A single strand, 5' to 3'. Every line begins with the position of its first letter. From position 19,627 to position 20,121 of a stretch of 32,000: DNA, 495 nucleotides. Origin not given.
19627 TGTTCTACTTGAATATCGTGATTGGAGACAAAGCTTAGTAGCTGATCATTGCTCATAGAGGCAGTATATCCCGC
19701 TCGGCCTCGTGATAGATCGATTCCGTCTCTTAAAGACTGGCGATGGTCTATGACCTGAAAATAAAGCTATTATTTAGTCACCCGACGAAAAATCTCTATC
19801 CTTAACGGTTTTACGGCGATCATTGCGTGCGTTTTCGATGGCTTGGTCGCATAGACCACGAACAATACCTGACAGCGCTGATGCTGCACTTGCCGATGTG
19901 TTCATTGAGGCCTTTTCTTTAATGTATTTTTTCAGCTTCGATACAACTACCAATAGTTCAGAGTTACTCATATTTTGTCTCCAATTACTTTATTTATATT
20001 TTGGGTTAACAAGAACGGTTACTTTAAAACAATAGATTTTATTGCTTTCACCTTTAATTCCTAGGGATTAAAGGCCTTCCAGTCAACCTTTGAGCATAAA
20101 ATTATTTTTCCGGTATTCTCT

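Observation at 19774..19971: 65-aa histone-fold gene: a bacterial histone (HBb/Bd0055-like)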

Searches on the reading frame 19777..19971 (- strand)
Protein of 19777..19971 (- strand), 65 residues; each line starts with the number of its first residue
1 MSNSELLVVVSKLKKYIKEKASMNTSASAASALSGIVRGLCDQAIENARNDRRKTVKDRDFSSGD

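Call 4: search_protein_families(library=pfam, proteins=[window:19777-19971:-], max_evalue=10)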
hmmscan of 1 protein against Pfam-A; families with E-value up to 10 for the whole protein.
seq(65 aa): 2 families
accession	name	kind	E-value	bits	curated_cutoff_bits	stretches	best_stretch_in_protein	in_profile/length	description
PF00808.29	CBFD_NFYB_HMF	-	0.031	15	21.4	1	29-61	29-61/65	Histone-like transcription factor (CBF/NF-Y) and archaeal histone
PF06436.16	Pneumovirus_M2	-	0.092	12.7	25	1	7-54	46-92/159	Pneumovirus matrix protein 2 (M2)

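Call 5: search_protein_families(library=ncbifam, proteins=[window:19777-19971:-], max_evalue=10)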
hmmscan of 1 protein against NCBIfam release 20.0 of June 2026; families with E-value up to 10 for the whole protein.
seq(65 aa): 1 family
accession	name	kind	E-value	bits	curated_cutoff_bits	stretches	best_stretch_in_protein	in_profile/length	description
NF043032.1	archaea_histone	superfamily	3.8e-05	24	50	1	11-60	3-56/60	histone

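Call 6: search_solved_structures(query=window:19777-19971:-, max_evalue=10, show_alignments=5)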
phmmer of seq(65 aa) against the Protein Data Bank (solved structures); distinct sequences matched with E-value up to 10: 8.
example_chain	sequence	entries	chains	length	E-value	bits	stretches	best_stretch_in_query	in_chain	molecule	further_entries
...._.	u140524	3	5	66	3.2e-12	49.5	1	4-61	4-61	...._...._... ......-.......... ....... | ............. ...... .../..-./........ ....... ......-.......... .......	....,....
8fvx_A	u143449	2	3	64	3.8e-12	49.2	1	4-61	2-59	CBFD_NFYB_HMF domain-containing protein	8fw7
9qt0_A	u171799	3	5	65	9.7e-06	29.3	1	4-61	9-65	DUF1931 domain-containing protein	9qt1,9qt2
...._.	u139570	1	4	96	0.011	19.8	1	12-63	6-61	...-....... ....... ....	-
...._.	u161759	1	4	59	0.014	19.4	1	7-59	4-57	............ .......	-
9qv5_A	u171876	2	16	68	0.077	17.1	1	12-61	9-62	Archaeal histone A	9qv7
9qv6_A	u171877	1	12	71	0.083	17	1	11-61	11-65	Archaeal histone A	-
1a7w_A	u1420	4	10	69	0.68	14.2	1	18-61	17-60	HISTONE HMFB | PROTEIN (HISTONE HMFB) | HISTONE B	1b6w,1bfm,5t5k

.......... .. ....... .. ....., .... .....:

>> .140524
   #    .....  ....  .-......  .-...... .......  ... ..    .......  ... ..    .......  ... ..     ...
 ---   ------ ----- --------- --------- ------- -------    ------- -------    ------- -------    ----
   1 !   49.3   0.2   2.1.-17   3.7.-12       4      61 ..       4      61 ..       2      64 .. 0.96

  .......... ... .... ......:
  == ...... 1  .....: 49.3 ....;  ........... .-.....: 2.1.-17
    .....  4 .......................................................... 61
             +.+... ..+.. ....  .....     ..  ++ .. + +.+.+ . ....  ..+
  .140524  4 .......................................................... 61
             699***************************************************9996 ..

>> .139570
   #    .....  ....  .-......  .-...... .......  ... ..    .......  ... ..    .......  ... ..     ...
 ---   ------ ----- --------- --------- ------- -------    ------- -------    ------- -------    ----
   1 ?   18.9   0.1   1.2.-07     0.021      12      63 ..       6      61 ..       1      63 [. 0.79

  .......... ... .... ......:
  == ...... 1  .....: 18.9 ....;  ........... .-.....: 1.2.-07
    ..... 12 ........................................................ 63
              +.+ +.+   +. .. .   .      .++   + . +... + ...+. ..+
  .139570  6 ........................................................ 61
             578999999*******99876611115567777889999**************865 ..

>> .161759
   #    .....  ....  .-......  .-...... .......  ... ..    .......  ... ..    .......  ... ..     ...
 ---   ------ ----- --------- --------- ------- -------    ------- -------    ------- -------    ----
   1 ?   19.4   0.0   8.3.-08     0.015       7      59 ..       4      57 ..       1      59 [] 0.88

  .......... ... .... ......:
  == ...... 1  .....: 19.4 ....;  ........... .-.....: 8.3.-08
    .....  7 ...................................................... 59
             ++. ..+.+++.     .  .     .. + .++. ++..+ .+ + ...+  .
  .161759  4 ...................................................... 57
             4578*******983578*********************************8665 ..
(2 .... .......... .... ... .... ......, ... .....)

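Call 7: find_homologous_proteins(query=window:19777-19971:-)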
Query seq(65 aa) (65 aa): 123 proteins with E <= 0.001 among 123 candidates; the best 120 are listed.
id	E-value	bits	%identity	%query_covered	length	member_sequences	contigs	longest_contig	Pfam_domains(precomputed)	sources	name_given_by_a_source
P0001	8.3e-30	118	94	100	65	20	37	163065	-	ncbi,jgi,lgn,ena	-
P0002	1.2e-29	118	94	100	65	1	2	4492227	-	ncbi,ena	-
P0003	5.7e-29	116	94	100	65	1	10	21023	-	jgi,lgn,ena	jgi:histone H3/H4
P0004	1.3e-26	108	83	100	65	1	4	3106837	-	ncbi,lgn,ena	-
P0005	3.8e-26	107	86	100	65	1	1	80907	-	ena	-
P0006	8.9e-22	93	76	97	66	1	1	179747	-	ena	-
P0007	8.6e-21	90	74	100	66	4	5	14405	-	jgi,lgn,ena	jgi:histone H3/H4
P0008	4.2e-19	85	70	97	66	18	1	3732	-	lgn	-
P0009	4.4e-19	85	68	95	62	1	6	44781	-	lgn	-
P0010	6.6e-19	84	74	89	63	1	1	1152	-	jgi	jgi:histone H3/H4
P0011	9.5e-19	84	72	92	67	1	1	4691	-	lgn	-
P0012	1.9e-18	83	75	91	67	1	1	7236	-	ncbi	-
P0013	2.2e-18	83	76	89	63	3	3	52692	-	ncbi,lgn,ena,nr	ncbi:MAG TPA: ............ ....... ENK48_05595 [Gammaproteobacteria bacterium]|nr:hypothetical prote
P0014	2.5e-18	83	74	89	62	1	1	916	-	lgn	-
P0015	2.9e-18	82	75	91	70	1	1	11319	-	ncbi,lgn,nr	ncbi:MAG: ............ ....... D6702_05435 [Planctomycetota bacterium]|nr:MAG: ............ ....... 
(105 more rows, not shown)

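Call 10: find_encoding_contigs(protein=window:19777-19971:-, flank=6000, max_places=6)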
Protein seq(65 aa) (65 aa): 4 contigs read that carry it; 2 places shown.
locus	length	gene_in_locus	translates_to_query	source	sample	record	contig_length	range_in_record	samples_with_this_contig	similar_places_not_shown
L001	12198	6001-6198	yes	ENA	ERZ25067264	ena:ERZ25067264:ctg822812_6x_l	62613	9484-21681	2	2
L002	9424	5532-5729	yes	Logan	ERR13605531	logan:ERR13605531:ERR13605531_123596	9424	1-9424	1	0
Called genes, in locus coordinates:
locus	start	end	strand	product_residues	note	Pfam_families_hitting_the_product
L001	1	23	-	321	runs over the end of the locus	PF00291:PALP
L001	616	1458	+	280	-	PF04909:Amidohydro_2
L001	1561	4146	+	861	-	-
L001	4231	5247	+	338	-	PF00107:ADH_zinc_N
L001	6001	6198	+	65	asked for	-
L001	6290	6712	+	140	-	PF00190:Cupin_1, PF02311:AraC_binding (weak), PF07883:Cupin_2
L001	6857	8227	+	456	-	PF01566:Nramp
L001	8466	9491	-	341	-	PF04199:Cyclase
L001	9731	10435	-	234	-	PF03737:RraA-like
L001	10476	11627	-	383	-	PF02746:MR_MLE_N, PF13378:MR_MLE_C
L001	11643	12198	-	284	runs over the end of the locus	PF05721:PhyH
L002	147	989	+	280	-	PF04909:Amidohydro_2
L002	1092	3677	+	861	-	-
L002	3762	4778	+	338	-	PF00107:ADH_zinc_N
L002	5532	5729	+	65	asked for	-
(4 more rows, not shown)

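Call 11: list_cluster_members(proteins=[window:19777-19971:-, P0001, P0002, P0004, P0005, P0006])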
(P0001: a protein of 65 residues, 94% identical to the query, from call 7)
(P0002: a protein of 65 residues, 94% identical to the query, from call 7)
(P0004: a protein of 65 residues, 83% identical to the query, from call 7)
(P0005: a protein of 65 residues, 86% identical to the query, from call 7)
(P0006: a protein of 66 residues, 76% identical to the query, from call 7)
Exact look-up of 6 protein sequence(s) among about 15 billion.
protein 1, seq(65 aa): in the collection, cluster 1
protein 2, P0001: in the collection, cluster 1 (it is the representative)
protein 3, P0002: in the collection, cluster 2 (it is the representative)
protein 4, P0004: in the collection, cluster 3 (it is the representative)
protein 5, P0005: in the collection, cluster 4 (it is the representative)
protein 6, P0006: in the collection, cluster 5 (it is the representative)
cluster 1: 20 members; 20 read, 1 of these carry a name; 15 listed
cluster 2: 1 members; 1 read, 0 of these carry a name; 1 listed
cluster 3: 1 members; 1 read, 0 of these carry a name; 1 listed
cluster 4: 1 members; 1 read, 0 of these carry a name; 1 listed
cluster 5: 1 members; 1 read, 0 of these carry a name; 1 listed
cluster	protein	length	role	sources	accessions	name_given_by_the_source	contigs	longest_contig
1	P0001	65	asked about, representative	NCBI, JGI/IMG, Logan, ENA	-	-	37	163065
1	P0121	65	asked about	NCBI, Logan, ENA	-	-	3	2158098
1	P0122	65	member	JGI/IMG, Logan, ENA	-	histone H3/H4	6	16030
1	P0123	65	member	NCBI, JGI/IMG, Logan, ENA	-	-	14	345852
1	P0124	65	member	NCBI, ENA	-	-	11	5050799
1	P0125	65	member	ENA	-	-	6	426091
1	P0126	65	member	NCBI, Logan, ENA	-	-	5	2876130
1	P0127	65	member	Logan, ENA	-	-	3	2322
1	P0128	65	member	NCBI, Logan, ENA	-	-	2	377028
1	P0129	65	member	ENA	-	-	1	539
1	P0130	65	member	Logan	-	-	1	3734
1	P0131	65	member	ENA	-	-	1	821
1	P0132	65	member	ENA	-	-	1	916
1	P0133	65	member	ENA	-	-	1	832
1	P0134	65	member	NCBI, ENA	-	-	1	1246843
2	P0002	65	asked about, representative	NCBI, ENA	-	-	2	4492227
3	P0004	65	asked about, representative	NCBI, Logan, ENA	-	-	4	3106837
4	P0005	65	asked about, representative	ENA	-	-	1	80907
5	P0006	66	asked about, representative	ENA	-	-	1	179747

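Call 13: find_related_loci(query=A1, collection=genome_contigs, flank=5000)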
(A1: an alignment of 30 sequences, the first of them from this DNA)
Query A1 (65 aa) in genome_contigs; peptide patterns used: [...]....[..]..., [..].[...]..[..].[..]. (x = any residue, [..] = any of these).
600 stretches matched a pattern (row limit reached: there are more); 541 encode a relative of the query (tblastn E <= 1e-3); the best 80 are kept; 80 distinct loci.
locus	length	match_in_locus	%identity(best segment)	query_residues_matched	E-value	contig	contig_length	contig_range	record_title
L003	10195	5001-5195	94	1-65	3e-36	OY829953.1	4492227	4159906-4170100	MAG: Opitutales bacterium isolate cf0dc631-26ae-4be7-9546-4b6096dd6533 genome assembly, chromosome: 1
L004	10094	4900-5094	94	1-65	1e-26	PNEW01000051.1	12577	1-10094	Verrucomicrobia bacterium Opi.OSU.00C Opi.OSU.00C.001E, whole genome shotgun sequence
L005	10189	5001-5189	71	3-65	3e-26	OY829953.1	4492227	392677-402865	MAG: Opitutales bacterium isolate cf0dc631-26ae-4be7-9546-4b6096dd6533 genome assembly, chromosome: 1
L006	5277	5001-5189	71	1-63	5e-26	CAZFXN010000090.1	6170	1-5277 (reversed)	MAG TPA_asm: uncultured Bdellovibrionales bacterium isolate SRP128246_co1_509 genome assembly, contig: NODE_35219_length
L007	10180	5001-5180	72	2-61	1e-24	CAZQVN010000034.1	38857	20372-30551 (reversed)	MAG TPA_asm: uncultured bacterium isolate SRP287453_co1_87 genome assembly, contig: NODE_1660_length_38857_cov_23.441163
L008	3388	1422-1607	69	1-62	1e-24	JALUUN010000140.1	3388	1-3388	MAG: Planctomycetota bacterium isolate 128-326_metabat1_scaf2bin.018 128-326_scaffold_17718_c1, whole genome shotgun seq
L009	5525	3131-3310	72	5-64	4e-24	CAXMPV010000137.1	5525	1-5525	MAG: uncultured Thermodesulfobacteriota bacterium isolate 07C-BC-St04_bin.21.strict genome assembly, contig: NODE_137_le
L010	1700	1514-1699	73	1-62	6e-24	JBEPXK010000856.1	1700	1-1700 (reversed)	MAG: Planctomycetota bacterium isolate 02_S197.metabat2_refined.007 NODE_120905_length_1700_cov_4.064844, whole genome s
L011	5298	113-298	66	1-62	6e-24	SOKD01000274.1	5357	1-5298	MAG: Candidatus Cloacimonadota bacterium isolate E44_bin50 NODE_9301_length_5357_cov_4.409845, whole genome shotgun sequ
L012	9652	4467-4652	69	2-63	9e-24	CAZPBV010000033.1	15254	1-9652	MAG TPA_asm: uncultured Bdellovibrionales bacterium isolate binchicken_co326_109 genome assembly, contig: NODE_1928_leng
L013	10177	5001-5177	73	4-62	1e-23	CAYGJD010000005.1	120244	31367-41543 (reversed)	MAG TPA_asm: uncultured bacterium isolate ERP117304_co1_192 genome assembly, contig: NODE_202_length_120244_cov_13.31050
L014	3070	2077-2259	72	1-61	1e-23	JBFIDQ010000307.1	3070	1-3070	MAG: Chlamydiales bacterium isolate Mix_sand11.2021.09.D.51 k141_1906160_length_3109_cov_7.0000, whole genome shotgun se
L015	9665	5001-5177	68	4-62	2e-23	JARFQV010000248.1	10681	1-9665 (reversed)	MAG: Pseudomonadota bacterium isolate MAG_Ve_Sed_33 k141_5590529, whole genome shotgun sequence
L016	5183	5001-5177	71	5-63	2e-23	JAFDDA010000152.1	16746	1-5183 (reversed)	MAG: Deltaproteobacteria bacterium isolate Meg19_02_Bin_151 Meg19_02_Bin_151_scaffold_14551, whole genome shotgun sequen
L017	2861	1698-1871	72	5-62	2e-23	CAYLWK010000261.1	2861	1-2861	MAG TPA_asm: uncultured Oligoflexia bacterium isolate binchicken_co307_119 genome assembly, contig: k119_1544104, whole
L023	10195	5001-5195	83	1-65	6e-23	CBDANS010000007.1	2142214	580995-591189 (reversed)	MAG: Opitutales bacterium isolate 041eddd8-ac7a-4d64-b7d6-f8729859a465 genome assembly, contig: contig_7, whole genome s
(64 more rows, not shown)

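Call 25: predict_structure(alignment_id=A1)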
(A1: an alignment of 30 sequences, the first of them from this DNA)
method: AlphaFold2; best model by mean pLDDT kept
length: 65 residues; sequences in the alignment: 30
mean_pLDDT: 77.3   pTM: 0.51
mean pLDDT of the five models: 77.3, 76.2, 74.9, 74.7, 70.0
residues with pLDDT >= 90: 2; 70-90: 52; 50-70: 9; < 50: 2
segments of 3 or more residues with pLDDT < 50: none
pLDDT, mean of each block of 10 residues (from residue 1): 74 85 80 83 85 71 49
secondary structure, 60 per line:
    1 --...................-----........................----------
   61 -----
elements in order: H3-21 H27-50

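Call 32: fold_search(model_id=the predicted structure, library=pdb)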
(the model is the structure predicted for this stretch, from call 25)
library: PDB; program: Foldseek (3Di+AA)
matches with E <= 10: 28; with E <= 0.001: 0
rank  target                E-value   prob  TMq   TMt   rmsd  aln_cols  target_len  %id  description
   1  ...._A                1.4e-02  1.00  0.52  0.56   3.3        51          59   53  Bacterial histone protein HBb from Bdellovibrio bacteriovorus bound to DNA (released 2024-06-26)
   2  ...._B                2.3e-02  1.00  0.54  0.56   3.2        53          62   53  Bacterial histone protein HBb from Bdellovibrio bacteriovorus bound to DNA (released 2024-06-26)
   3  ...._A                2.6e-02  1.00  0.53  0.55   3.2        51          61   53  Bacterial histone protein HBb from Bdellovibrio bacteriovorus bound to DNA (released 2024-06-26)
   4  8fvx                  2.6e-02  1.00  0.53  0.54   3.2        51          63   53  Histone from Bdellovibrio bacteriovorus (released 2023-08-30)
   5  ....                  4.3e-02  0.99  0.51  0.56   3.3        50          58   54  DNA-binding bacterial histone protein HBB from Bdellovibrio bacteriovorus (released 2024-03-06)
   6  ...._B                5.0e-01  0.77  0.50  0.55   2.9        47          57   34  Archaeal histone protein HTkC from Thermococcus kodakarensis (released 2024-10-02)
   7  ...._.                7.6e-01  0.63  0.50  0.54   3.0        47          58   34  Archaeal histone protein HTkC from Thermococcus kodakarensis (released 2024-10-02)
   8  4drb_D                1.6e+00  0.35  0.52  0.38   3.6        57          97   19  The crystal structure of FANCM bound MHF complex (released 2012-05-16)
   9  4x23_R                3.4e+00  0.15  0.43  0.34   3.9        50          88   20  CRYSTAL STRUCTURE OF CENP-C IN COMPLEX WITH THE NUCLEOSOME CORE PARTICLE (released 2014-12-10)
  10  6kbb_A                3.4e+00  0.13  0.43  0.35   4.2        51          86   20  Role of the DEF/Y motif of Swc5 in histone H2A.Z deposition (released 2020-01-29)
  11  5g2e_D                4.6e+00  0.12  0.43  0.33   3.8        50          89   20  Structure of the Nap1 H2A H2B complex (released 2016-08-03)
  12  6y5d_P                4.9e+00  0.12  0.44  0.34   3.6        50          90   18  Structure of human cGAS (K394E) bound to the nucleosome (released 2020-09-23)
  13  7kbd_H                5.3e+00  0.12  0.43  0.32   3.7        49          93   20  Nucleosome in interphase chromosome formed in Xenopus egg extract (oligo fraction) (released 2021-09-15)
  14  7bp4_G                5.3e+00  0.10  0.41  0.35   4.2        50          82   20  Structural insights into nucleosome reorganization by NAP1-RELATED PROTEIN 1 (NRP1) (released 2020-11-11)
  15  6smo_A                5.7e+00  0.09  0.30  0.28   2.6        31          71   26  AntDE:AntF (apo): type II PKS acyl-carrier protein in complex with its ketosynthase bound to the hexaketide (released 2020-05-27)
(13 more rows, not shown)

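Call 44: search_solved_structures(query=A1, max_evalue=1)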
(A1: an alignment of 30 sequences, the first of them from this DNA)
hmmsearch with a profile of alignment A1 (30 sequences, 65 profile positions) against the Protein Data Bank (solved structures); distinct sequences matched with E-value up to 1: 26.
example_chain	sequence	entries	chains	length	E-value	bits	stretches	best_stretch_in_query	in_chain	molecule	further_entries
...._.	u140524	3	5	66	1.4e-21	79.6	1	4-61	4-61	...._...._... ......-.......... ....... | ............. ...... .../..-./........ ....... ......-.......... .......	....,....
8fvx_A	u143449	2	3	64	2e-21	79.1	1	5-61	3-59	CBFD_NFYB_HMF domain-containing protein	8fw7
9qt0_A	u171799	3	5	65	4.2e-12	49.2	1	2-61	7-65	DUF1931 domain-containing protein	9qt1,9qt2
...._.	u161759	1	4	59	2e-08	37.5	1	7-59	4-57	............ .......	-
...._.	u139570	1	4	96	1.4e-05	28.3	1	13-62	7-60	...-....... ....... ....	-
9qv6_A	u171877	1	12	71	0.0008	22.7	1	15-63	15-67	Archaeal histone A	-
9qv5_A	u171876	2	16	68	0.00085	22.6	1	15-63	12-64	Archaeal histone A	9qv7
1a7w_A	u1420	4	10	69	0.0043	20.4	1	29-62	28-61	HISTONE HMFB | PROTEIN (HISTONE HMFB) | HISTONE B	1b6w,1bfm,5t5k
1ku5_A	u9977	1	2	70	0.016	18.5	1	26-62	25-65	HPhA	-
5y26_B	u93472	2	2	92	0.052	16.9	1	10-61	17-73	Putative transcription factor C16C4.22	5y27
1b67_A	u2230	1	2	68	0.099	16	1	29-62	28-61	PROTEIN (HISTONE HMFA)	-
1hta_A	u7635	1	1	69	0.1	16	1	29-62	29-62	HISTONE HMFA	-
4g91_B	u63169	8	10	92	0.15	15.5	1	30-61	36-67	Transcription factor HapC (Eurofung) | CCAAT-binding factor complex subunit HapC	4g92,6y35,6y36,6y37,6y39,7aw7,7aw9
1f1e_A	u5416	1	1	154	0.15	15.5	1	33-61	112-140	HISTONE FOLD PROTEIN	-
7ah8_A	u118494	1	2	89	0.19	15.1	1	27-61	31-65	Nuclear transcription factor Y subunit beta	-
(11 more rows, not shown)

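Call 54: search_protein_representatives(alignment_id=A1)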
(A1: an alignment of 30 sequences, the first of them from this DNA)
Query: 30 sequences, 65 profile positions. Proteins with E-value up to 0.001 (for the whole library): 1134; up to 1e-10: 520; up to 1e-30: 23. The best 150 are listed.
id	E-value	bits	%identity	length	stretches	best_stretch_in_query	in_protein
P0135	1.5e-53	194.8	-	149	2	2-63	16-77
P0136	3.3e-49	181.0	-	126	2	4-61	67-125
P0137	1.7e-46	172.3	-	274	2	4-62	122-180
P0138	4.2e-45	167.8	-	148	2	6-62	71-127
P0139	5.8e-43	160.9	-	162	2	3-61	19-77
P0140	1.4e-42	159.7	-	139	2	1-62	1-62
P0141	2.3e-42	159.1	-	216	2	4-61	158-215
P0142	8.2e-41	154.1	-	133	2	2-63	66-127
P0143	9.8e-41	153.8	-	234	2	5-61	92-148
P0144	5.2e-38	145.1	-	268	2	4-62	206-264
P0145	2.0e-37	143.2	-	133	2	4-63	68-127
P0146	2.6e-36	139.6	-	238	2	4-61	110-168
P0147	6.2e-36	138.4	-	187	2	4-62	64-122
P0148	7.7e-36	138.1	-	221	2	5-61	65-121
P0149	1.3e-35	137.4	-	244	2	4-61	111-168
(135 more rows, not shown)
